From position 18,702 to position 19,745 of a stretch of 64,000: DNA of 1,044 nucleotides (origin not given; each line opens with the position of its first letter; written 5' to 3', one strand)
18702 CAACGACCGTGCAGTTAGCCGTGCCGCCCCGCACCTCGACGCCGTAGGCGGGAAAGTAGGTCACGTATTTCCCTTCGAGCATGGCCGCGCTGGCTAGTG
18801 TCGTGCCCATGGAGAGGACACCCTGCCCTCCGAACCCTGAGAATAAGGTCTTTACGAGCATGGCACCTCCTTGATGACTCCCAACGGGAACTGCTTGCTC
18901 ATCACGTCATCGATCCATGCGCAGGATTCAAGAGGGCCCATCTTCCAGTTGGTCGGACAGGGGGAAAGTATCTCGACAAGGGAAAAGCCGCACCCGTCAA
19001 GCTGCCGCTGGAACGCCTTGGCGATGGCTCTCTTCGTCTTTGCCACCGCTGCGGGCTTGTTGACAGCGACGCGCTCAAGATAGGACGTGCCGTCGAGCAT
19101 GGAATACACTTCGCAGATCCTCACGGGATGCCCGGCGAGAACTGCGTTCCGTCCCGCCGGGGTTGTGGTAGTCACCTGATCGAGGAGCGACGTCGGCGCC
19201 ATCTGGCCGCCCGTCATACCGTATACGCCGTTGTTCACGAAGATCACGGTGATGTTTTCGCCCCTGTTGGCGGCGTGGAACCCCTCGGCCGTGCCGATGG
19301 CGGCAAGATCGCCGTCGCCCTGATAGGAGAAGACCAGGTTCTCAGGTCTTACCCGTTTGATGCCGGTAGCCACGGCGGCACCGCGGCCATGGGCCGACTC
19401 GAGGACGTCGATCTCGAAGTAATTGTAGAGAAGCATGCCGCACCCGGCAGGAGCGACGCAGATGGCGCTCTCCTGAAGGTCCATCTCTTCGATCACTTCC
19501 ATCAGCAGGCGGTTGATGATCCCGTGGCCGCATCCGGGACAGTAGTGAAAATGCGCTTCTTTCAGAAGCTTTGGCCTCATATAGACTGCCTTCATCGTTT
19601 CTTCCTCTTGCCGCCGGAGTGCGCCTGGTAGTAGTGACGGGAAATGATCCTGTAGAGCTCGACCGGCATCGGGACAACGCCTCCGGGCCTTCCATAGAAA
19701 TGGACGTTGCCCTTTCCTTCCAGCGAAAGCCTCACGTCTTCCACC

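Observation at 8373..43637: Two clades of large subunit; clade A has lost part of the transhydroxylase substrate-binding residue set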

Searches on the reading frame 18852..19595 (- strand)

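Call 9: search_protein_families(library=pfam, proteins=[window:18852-19595:-], max_evalue=0.0001)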
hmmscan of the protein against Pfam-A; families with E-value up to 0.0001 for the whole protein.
window:18852-19595:- (247 aa): 1 family
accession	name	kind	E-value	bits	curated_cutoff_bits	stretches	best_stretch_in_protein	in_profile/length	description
PF02775.26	TPP_enzyme_C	-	3.1e-19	69.7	21.9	1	67-209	28-151/151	Thiamine pyrophosphate enzyme, C-terminal TPP binding domain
